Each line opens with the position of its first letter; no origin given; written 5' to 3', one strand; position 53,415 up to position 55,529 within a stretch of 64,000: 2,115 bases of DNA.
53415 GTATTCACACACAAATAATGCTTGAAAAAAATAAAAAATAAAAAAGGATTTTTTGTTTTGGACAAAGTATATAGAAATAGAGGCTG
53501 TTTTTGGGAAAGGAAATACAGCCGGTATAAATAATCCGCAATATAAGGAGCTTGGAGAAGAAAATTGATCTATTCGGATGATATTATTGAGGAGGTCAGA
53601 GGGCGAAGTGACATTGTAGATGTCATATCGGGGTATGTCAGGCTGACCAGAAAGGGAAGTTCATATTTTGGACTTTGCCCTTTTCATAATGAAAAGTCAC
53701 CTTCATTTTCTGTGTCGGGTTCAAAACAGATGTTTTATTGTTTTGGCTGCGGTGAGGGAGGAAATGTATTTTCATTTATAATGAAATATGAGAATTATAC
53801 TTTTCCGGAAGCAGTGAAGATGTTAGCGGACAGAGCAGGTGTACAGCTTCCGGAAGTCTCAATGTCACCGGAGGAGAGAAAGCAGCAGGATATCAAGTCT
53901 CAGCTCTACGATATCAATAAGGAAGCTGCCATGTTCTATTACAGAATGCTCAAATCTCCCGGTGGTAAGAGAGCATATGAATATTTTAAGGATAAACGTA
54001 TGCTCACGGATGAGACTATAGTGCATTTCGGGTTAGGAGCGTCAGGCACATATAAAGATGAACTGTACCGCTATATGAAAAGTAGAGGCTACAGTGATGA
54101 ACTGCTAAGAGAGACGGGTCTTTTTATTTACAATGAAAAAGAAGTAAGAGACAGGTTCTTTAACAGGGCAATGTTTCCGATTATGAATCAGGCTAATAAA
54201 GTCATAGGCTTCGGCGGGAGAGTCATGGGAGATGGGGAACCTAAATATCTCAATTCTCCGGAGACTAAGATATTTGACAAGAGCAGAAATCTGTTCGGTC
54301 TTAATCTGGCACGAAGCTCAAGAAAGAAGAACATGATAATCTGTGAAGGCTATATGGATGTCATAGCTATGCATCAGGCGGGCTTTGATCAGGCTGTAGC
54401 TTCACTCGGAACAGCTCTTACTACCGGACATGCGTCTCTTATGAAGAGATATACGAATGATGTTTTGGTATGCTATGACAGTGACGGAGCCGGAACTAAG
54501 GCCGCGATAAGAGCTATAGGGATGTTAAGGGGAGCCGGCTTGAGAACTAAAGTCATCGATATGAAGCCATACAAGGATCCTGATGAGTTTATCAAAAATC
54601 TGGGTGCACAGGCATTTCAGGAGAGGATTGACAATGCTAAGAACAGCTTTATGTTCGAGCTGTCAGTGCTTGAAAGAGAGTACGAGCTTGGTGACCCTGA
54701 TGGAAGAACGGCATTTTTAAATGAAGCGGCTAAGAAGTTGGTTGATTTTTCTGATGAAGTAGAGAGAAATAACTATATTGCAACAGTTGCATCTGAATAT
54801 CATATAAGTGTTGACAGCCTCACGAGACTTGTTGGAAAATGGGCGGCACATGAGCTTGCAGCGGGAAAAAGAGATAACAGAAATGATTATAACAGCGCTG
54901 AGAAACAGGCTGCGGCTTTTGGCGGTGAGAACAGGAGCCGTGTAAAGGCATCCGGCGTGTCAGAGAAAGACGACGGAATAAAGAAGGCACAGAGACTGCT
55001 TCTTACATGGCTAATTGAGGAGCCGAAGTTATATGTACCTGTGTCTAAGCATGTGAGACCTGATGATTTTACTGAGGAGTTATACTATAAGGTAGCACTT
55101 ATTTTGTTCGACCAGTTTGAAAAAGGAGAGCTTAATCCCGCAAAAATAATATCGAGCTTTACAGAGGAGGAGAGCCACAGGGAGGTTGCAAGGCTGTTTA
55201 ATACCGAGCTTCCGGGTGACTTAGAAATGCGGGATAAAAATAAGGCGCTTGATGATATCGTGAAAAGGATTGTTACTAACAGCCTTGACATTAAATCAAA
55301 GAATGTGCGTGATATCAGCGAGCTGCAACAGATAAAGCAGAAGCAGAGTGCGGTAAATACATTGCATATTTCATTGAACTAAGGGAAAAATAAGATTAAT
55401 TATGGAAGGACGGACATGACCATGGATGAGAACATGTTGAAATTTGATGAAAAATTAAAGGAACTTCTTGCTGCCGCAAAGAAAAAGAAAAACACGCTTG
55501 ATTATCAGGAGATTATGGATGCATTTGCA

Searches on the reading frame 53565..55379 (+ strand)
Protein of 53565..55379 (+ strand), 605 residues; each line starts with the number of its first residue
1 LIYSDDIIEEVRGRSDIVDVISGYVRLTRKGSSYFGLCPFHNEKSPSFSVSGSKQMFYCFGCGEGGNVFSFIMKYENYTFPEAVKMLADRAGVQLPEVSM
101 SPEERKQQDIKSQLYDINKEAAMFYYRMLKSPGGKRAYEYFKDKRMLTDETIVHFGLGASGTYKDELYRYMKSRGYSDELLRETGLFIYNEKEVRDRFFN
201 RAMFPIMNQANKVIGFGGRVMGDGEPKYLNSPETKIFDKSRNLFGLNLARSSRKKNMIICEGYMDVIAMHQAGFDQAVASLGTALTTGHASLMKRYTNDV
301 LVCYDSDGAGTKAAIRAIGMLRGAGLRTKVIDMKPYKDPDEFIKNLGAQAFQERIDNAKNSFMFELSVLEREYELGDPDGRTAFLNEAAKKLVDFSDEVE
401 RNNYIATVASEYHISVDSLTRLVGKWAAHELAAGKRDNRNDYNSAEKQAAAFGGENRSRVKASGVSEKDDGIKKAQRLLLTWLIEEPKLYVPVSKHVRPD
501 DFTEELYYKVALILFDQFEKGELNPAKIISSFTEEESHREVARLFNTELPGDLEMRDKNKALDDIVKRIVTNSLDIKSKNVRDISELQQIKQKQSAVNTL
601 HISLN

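Call 8: find_related_loci(query=window:53565-55379:+, collection=genome_contigs, flank=3000)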
Query window:53565-55379:+ (605 aa) in genome_contigs; peptide patterns used: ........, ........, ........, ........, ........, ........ (x = any residue, [..] = any of these).
308 stretches matched a pattern; 207 encode a relative of the query (tblastn E <= 1e-3); the best 80 are kept; 80 distinct loci.
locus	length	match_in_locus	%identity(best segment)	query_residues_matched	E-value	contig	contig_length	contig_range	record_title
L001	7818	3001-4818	87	1-605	0e+0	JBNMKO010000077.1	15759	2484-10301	MAG: Eubacteriales bacterium isolate CM_BacCAG1528.41 k141_223085_length_15759_cov_11.0000, whole genome shotgun sequenc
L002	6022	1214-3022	86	1-605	0e+0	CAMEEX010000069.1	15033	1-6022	MAG: uncultured Clostridia bacterium isolate SRR11489769_bin.62_metaWRAP_v1.3_MAG genome assembly, contig: ERZ11466722.5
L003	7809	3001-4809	85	1-605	0e+0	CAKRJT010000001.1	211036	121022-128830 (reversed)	MAG: uncultured Lachnospiraceae bacterium isolate REFINED_METABAT215_TOP10_CONTIGS_1500_ASSEMBLY_K77_MERGED__Hadza_MoBio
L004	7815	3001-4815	85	1-605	0e+0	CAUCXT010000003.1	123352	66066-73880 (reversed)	MAG TPA_asm: uncultured Eubacterium sp. isolate ERR9609750_bin.3_MetaWRAP_v1.3_MAG genome assembly, contig: ERZ18534098.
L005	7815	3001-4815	85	1-605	0e+0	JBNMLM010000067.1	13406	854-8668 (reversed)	MAG: Eubacteriales bacterium isolate CM_BacCAG1205.17 k141_363345_length_13406_cov_13.9436, whole genome shotgun sequenc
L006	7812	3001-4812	84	1-605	0e+0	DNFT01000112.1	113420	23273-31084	MAG TPA_asm: Eubacterium sp. isolate UBA10756 contig_152, whole genome shotgun sequence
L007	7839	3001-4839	81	1-605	0e+0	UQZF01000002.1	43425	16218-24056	uncultured Clostridiales bacterium isolate UMGS782 genome assembly, contig: NODE_221_length_43425_cov_5.902836, whole ge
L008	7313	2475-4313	82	1-605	0e+0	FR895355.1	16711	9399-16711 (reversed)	Firmicutes bacterium CAG:882 genomic scaffold, scf41, whole genome shotgun sequence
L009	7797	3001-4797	79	1-605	0e+0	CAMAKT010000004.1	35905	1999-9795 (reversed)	MAG: uncultured Clostridia bacterium isolate SRR5666653_bin.1_metaWRAP_v1.3_MAG genome assembly, contig: ERZ11448877.182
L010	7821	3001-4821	81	1-605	0e+0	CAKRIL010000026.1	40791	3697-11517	MAG: uncultured Lachnospiraceae bacterium isolate REFINED_METABAT215_TOP10_CONTIGS_1500_ASSEMBLY_K77_MERGED__Hadza_PheCh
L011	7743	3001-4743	60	4-605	0e+0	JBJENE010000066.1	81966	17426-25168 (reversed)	MAG: Butyrivibrio sp. isolate LOHA14_bin.032 NODE_89_length_81966_cov_8.720526, whole genome shotgun sequence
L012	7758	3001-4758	58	1-604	0e+0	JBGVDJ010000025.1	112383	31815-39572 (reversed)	MAG: Candidatus Choladousia sp. isolate fecal_MAG_44 fecal_MAG_44_contig_0025, whole genome shotgun sequence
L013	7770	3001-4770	57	1-604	0e+0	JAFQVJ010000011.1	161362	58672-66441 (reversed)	MAG: Lachnospiraceae bacterium isolate RGIG2185 Goat_Colon.Co__c300137, whole genome shotgun sequence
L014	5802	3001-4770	57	1-604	0e+0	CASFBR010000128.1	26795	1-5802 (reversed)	uncultured Eubacteriales bacterium isolate CO.O101.metabat-bins.251 genome assembly, contig: CO.O101.metabat-bins.251.fa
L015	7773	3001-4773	55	1-604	0e+0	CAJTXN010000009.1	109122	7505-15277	MAG TPA_asm: uncultured Lachnospiraceae bacterium isolate MGBC121271 genome assembly, contig: MGBC121271.9, whole genome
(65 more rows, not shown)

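Call 9: search_protein_families(library=pfam, proteins=[window:53565-55379:+])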
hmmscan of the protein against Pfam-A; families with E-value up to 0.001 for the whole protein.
window:53565-55379:+ (605 aa): 7 families
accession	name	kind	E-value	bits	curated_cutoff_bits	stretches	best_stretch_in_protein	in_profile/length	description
PF01807.25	Zn_ribbon_DnaG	-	2.6e-38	130.2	24.9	1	4-96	2-94/98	CHC2 zinc finger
PF08275.17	DNAG_N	-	1.7e-34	119.1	26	1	124-249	1-127/128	DNA primase catalytic core, N-terminal domain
PF13155.12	Toprim_2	-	1.1e-24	87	22.1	1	258-343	1-88/88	Toprim-like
PF13662.12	Toprim_4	-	5.9e-19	68.5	25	1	257-331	3-84/85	Toprim domain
PF01751.28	Toprim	-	2.7e-12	47.1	23.1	1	257-331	2-94/96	Toprim domain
PF10410.14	DnaB_bind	-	3.4e-11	43.7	20.6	1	364-417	3-56/56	DnaB-helicase binding domain of primase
PF13362.12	Toprim_3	-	3.6e-07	31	27.2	1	257-347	2-93/95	Toprim domain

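Call 71: list_cluster_members(proteins=[window:53565-55379:+, window:55416-56525:+])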
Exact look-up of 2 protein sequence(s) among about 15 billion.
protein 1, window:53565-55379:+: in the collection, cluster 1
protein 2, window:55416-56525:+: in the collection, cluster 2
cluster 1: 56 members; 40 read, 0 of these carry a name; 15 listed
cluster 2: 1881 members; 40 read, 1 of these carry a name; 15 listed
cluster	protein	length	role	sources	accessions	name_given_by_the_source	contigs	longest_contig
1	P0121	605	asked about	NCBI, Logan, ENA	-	-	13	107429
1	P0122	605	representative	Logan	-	-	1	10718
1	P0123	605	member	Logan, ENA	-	-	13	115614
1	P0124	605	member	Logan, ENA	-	-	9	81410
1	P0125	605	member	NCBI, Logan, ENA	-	-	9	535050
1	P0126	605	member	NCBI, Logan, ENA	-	-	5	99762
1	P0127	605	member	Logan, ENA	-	-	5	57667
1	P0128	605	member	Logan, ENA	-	-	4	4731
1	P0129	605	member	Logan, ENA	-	-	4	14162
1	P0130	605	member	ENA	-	-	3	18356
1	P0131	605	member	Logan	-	-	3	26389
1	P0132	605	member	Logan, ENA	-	-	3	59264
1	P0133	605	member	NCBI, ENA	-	-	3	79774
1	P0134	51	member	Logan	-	-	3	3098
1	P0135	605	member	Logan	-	-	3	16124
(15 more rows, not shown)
